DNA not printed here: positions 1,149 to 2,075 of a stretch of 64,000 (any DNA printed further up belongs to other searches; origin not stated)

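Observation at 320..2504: RhuM / HTH-WYL / unknown Cys-motif protein operon carried on an integrative element, a candidate defence or abortive-infection module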

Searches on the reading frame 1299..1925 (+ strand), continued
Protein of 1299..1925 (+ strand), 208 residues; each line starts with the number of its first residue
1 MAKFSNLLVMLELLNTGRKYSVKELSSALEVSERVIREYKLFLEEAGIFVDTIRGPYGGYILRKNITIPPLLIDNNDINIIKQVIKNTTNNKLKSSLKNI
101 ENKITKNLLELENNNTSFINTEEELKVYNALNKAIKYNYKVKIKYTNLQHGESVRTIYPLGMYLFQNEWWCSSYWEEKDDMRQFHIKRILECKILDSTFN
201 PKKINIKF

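Call 62: search_protein_families(library=padloc, proteins=[L027:5683-6240:+, L035:3228-3965:+, L038:715-1719:+, L042:1002-1709:+, L043:4673-5434:+, L044:4685-5383:+, L046:289-1047:+, L032:2356-2871:+, L033:872-1471:+], max_evalue=0.1)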
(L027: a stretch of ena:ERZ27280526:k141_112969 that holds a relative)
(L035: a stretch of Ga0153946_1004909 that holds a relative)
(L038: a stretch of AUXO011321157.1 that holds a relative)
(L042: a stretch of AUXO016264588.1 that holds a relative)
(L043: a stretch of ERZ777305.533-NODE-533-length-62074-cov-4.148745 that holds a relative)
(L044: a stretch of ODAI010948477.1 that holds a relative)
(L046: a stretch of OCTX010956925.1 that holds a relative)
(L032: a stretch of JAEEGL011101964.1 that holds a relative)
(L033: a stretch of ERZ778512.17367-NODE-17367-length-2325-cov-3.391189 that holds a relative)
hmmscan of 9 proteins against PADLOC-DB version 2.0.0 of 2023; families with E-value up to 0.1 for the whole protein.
L027:5683-6240:+ (185 aa): 0 families

L035:3228-3965:+ (245 aa): 0 families

L038:715-1719:+ (334 aa): 0 families

L042:1002-1709:+ (235 aa): 0 families

L043:4673-5434:+ (253 aa): 0 families

L044:4685-5383:+ (232 aa): 1 family
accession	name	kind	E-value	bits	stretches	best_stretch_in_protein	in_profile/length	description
PDLC01924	CARF6--CARF_CARF_CARF_TM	-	0.011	13.5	0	173-223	129-179/294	-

L046:289-1047:+ (252 aa): 1 family
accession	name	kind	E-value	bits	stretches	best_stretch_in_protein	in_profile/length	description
PDLC00580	JetC3|JetC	-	0.036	10.3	1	147-243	657-752/1068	DUF3584 domain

L032:2356-2871:+ (172 aa): 0 families

L033:872-1471:+ (199 aa): 0 families

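Call 80: search_protein_families(library=pfam, proteins=[L034:780-2729:+, L034:2738-3832:+, L034:5740-6750:+, L034:6839-8095:+, L039:82-2313:-, L039:2620-3084:-, L039:5332-6102:-, L039:6255-6650:-, L039:6745-7332:-, L037:2868-3818:+], max_evalue=0.001)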
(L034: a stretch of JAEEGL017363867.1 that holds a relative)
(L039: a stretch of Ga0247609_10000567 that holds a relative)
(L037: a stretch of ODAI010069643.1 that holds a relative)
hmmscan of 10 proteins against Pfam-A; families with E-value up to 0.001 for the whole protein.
L034:780-2729:+ (649 aa): 7 families
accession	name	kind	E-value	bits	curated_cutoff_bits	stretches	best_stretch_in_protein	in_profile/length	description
PF00271.37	Helicase_C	-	7.9e-27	94.1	23.5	1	442-553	5-109/110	Helicase conserved C-terminal domain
PF00270.35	DEAD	-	2.5e-25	89.6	26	1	243-402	2-163/167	DEAD/DEAH box helicase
PF04851.21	ResIII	-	7.4e-15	55.7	22.5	1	239-398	2-162/164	Type III restriction enzyme, res subunit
PF17191.10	RecG_wedge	-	1.8e-13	50.8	23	1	7-152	5-159/162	RecG wedge domain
PF19833.4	RecG_dom3_C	-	2.6e-08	34.3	26.8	1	577-632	2-58/87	ATP-dependent DNA helicase RecG, domain 3, C-terminal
PF07517.20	SecA_DEAD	-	6.4e-06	26.1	24.6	1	264-337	93-166/290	SecA DEAD-like domain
PF22590.2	Cas3-like_C_2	-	2e-05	25.2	27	1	482-554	29-105/106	CRISPR-associated nuclease/helicase Cas3, C-terminal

L034:2738-3832:+ (364 aa): 1 family
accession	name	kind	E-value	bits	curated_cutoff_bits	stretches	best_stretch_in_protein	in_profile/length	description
PF00933.27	Glyco_hydro_3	-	6.2e-77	259.6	27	1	15-333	2-316/316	Glycosyl hydrolase family 3 N terminal domain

L034:5740-6750:+ (336 aa): 2 families
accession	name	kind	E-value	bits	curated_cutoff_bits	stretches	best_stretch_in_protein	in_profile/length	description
PF02272.25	DHHA1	-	4.4e-08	33.9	25.9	1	246-317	14-93/102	DHHA1 domain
PF01368.27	DHH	-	2.7e-06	28.1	28.1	1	8-132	1-103/125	DHH family, N-terminal domain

L034:6839-8095:+ (418 aa): 2 families
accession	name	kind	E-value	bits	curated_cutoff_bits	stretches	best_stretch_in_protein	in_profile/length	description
PF09479.16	Flg_new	-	5.8e-16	58.8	27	2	64-110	2-47/65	Listeria-Bacteroides repeat domain (List_Bact_rpt)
PF18998.6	Flg_new_2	-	2e-06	28.1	23.6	1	65-140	3-71/73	Divergent InlB B-repeat domain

L039:82-2313:- (743 aa): 1 family
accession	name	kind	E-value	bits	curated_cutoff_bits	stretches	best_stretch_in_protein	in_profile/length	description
PF13576.12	Pentapeptide_3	-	0.0007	20.2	27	0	515-553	10-47/48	Pentapeptide repeats (9 copies)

L039:2620-3084:- (154 aa): 1 family
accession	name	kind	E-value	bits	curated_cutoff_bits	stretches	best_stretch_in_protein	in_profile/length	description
PF00436.31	SSB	-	0.00029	21.3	26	1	20-86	18-91/104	Single-strand binding protein family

L039:5332-6102:- (256 aa): 2 families
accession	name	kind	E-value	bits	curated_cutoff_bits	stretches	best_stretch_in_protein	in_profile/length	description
PF13419.12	HAD_2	-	3.1e-20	73.5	23.8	1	15-210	1-177/178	Haloacid dehalogenase-like hydrolase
PF00702.32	Hydrolase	-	1.2e-17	65.4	26.4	1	14-205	3-191/191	haloacid dehalogenase-like hydrolase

L039:6255-6650:- (131 aa): 1 family
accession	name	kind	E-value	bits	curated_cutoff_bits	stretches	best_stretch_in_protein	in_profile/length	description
PF10688.14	Imp-YgjV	-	8.9e-14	52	23.5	1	5-128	2-123/159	Bacterial inner membrane protein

L039:6745-7332:- (195 aa): 0 families

L037:2868-3818:+ (316 aa): 2 families
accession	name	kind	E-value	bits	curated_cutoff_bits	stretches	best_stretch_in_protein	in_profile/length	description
PF12358.13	DUF3644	-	2.9e-41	141.5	27.6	1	17-165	2-156/183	Domain of unknown function (DUF3644)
PF18740.7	EC042_2821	-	1.3e-09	39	24.9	1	229-303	1-83/97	EC042_2821-like Restriction Endonuclease-like domain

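Call 81: search_protein_families(library=pfam, proteins=[L043:1483-2058:+, L043:2069-2467:+, L043:2467-3264:+, L043:3273-3959:+, L043:5458-6255:+, L043:6948-8345:+, L044:1348-2055:+, L044:2152-3648:+, L044:3650-3985:+, L044:5522-5935:+], max_evalue=0.001)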
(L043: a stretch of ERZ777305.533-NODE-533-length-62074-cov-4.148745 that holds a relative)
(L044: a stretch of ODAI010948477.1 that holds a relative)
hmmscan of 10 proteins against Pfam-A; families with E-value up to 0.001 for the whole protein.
L043:1483-2058:+ (191 aa): 1 family
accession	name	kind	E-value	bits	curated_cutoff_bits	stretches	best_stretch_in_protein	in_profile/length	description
PF00293.34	NUDIX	-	6.9e-08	33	21.1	1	43-173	3-130/134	NUDIX domain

L043:2069-2467:+ (132 aa): 0 families

L043:2467-3264:+ (265 aa): 3 families
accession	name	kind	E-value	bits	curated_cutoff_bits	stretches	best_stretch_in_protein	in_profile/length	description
PF12706.13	Lactamase_B_2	-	3.2e-12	46.9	27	1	30-229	3-199/200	Beta-lactamase superfamily domain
PF00753.33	Lactamase_B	-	4.5e-11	43.5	22.7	1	16-82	4-72/196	Metallo-beta-lactamase superfamily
PF02112.21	PDEase_II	-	0.00023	20.8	23.7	1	38-74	67-103/340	cAMP phosphodiesterases class-II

L043:3273-3959:+ (228 aa): 1 family
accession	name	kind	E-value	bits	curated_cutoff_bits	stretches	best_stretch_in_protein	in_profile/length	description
PF01966.28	HD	-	0.00049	20.8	22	0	23-123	3-115/116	HD domain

L043:5458-6255:+ (265 aa): 1 family
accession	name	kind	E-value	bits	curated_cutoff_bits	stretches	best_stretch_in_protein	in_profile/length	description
PF00459.30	Inositol_P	-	7.4e-46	157.2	27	1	5-259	2-268/271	Inositol monophosphatase family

L043:6948-8345:+ (465 aa): 1 family
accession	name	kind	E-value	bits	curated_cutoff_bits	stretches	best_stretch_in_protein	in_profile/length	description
PF00171.27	Aldedh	-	8e-136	453.7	23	1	18-459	16-461/461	Aldehyde dehydrogenase family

L044:1348-2055:+ (235 aa): 0 families

L044:2152-3648:+ (498 aa): 3 families
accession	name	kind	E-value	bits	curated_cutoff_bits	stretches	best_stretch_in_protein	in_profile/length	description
PF00152.25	tRNA-synt_2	-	1.9e-88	296.9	25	1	156-494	2-307/308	tRNA synthetases class II (D, K and N)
PF01336.31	tRNA_anti-codon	-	2e-17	63.4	27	1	62-137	1-73/75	OB-fold nucleic acid binding domain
PF01409.25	tRNA-synt_2d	-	9.9e-05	22.4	19.8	0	247-302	104-157/246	tRNA synthetases class II core domain (F)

L044:3650-3985:+ (111 aa): 0 families

L044:5522-5935:+ (137 aa): 1 family
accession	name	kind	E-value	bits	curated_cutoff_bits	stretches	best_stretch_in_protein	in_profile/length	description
PF00164.32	Ribosom_S12_S23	-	2.5e-35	120.9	22.3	1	38-136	9-109/110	Ribosomal protein S12/S23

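Call 82: search_dna_similar(query=window:1299-1925:+, collection=phages, mode=protein, max_evalue=0.001, max_rows=15)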
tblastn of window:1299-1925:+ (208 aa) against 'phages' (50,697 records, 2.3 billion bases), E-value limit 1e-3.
Records with a match: 6; places in all: 6; records where one place covers at least 80% of the query: 6.
Best place of each record, by identity: <60% 6.
By first word of the organism name: Listeria 4; Bacteriophage 2.
By host as written in the record: Listeria monocytogenes 4; - 2.
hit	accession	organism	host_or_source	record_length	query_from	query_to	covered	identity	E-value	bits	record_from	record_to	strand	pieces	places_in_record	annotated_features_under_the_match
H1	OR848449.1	Listeria phage LM 4-14-1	Listeria monocytogenes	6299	3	207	99%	25.2%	4e-7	55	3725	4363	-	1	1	record has no annotation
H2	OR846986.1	Listeria phage LM 4-11-1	Listeria monocytogenes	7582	3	207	99%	25.2%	4e-7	55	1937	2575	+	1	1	record has no annotation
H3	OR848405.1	Listeria phage LM 4-14-1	Listeria monocytogenes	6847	3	207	99%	23.9%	4e-7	55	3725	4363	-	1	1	record has no annotation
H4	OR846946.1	Listeria phage LM 4-11-1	Listeria monocytogenes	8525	3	207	99%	23.9%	5e-7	55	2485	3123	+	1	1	record has no annotation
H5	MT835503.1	Bacteriophage sp.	human fecal samples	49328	9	202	93%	24.4%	1e-4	48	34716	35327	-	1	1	record has no annotation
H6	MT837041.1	Bacteriophage sp.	human fecal samples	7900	9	206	95%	22.5%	2e-4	47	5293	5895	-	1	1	record has no annotation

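Call 84: search_dna_similar(query=window:1299-1925:+, collection=plasmids, mode=protein, max_evalue=0.001, max_rows=15)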
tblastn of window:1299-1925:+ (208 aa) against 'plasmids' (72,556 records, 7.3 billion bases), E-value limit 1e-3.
Records with a match: 28; places in all: 28; records where one place covers at least 80% of the query: 24.
Best place of each record, by identity: <60% 28.
By first word of the organism name: Streptomyces 6; Enterococcus 5; Klebsiella 4; Vibrio 4; Listeria 2; Streptantibioticus 2; Bacillus 1; Kitasatospora 1; Paenibacillus 1; Roseinatronobacter 1; and 1 more.
By predicted mobility (MOB-suite, as given by PLSDB): non-mobilizable 20; mobilizable 5; conjugative 3.
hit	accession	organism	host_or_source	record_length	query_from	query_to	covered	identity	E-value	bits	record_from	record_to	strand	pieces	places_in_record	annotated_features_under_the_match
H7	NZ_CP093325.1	Bacillus sp. N5-665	whole organism,peat soil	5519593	1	207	100%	28.4%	2e-12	72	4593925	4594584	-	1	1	none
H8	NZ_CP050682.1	Klebsiella variicola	Homo sapiens,mixed culture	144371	1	203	98%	26.8%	2e-4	49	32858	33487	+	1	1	YafY family protein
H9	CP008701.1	Klebsiella variicola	Nezara viridula (Cotton Pathogen ...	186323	1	203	98%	26.8%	2e-4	49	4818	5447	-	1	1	DNA-binding protein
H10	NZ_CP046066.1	Vibrio sp. THAF191d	pure culture,Surface of a polyethylene ...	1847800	1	203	98%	25.9%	2e-5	52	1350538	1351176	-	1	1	none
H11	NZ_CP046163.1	Vibrio sp. THAF191c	pure culture,Surface of a polyethylene ...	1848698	1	203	98%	25.9%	2e-5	52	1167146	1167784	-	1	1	none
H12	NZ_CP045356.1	Vibrio sp. THAF64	pure culture,Surface of a sandy ...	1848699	1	203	98%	25.9%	2e-5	52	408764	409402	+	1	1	none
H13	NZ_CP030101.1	Listeria monocytogenes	Environment,water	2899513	3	207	99%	25.2%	1e-6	55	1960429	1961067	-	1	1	none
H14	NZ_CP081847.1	Enterococcus raffinosus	Homo sapiens,feces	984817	5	204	96%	25.8%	3e-4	49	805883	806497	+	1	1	YafY family protein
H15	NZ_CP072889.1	Enterococcus raffinosus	stream/river surface water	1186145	5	204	96%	25.8%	3e-4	48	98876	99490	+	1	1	record has no annotation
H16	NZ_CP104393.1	Enterococcus raffinosus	fermented food (Meju)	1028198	5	204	96%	25.4%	5e-4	48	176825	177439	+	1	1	record has no annotation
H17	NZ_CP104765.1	Enterococcus raffinosus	Homo sapiens,urine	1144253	5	204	96%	25.4%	5e-4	48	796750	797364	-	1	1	record has no annotation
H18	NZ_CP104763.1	Enterococcus raffinosus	-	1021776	5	204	96%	25.4%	5e-4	48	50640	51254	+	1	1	record has no annotation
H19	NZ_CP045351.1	Vibrio aquimaris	pure culture,Non-filtered water from ...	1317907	1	199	96%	25.5%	3e-6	54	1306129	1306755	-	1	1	none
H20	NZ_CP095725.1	Listeria innocua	Homo sapiens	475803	3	207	99%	24.4%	3e-7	57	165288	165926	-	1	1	YafY family protein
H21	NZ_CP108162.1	Streptomyces sp. NBC_00158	-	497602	1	202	97%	24.2%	4e-12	71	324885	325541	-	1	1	YafY family protein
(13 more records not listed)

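Call 86: find_encoding_contigs(protein=P0134, flank=6000, max_places=5)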
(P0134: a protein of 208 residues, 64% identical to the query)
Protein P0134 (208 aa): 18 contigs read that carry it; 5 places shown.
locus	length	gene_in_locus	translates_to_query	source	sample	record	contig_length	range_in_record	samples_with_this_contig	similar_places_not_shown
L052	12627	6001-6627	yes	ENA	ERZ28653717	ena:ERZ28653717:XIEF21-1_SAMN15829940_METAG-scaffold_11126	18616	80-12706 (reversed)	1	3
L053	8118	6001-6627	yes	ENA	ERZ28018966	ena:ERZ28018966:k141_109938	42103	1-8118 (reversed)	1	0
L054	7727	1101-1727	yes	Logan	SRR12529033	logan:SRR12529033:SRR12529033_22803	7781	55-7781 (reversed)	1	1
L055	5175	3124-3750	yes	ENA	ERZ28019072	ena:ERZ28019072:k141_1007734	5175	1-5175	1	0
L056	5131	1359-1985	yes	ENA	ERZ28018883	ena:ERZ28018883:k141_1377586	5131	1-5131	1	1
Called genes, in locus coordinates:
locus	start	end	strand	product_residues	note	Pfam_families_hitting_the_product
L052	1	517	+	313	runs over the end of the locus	PF01381:HTH_3, PF12844:HTH_19, PF13443:HTH_26 (faint), PF13560:HTH_31 (weak)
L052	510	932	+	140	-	-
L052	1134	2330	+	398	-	PF13173:AAA_14, PF13635:DUF4143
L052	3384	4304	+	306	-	PF00892:EamA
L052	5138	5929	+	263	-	PF04266:ASCH (weak), PF00293:NUDIX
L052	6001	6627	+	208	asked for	PF08279:HTH_11 (faint), PF13280:WYL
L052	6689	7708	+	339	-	-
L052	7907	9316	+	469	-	-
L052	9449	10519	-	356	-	-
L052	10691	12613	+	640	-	-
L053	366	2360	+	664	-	PF17191:RecG_wedge, PF04851:ResIII, PF00270:DEAD, PF00271:Helicase_C, PF19833:RecG_dom3_C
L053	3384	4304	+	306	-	PF00892:EamA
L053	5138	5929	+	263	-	PF04266:ASCH (weak), PF00293:NUDIX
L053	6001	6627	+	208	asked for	PF08279:HTH_11 (faint), PF13280:WYL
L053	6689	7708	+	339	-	-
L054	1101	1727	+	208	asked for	PF08279:HTH_11 (faint), PF13280:WYL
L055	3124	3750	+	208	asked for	PF08279:HTH_11 (faint), PF13280:WYL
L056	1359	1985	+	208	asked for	PF08279:HTH_11 (faint), PF13280:WYL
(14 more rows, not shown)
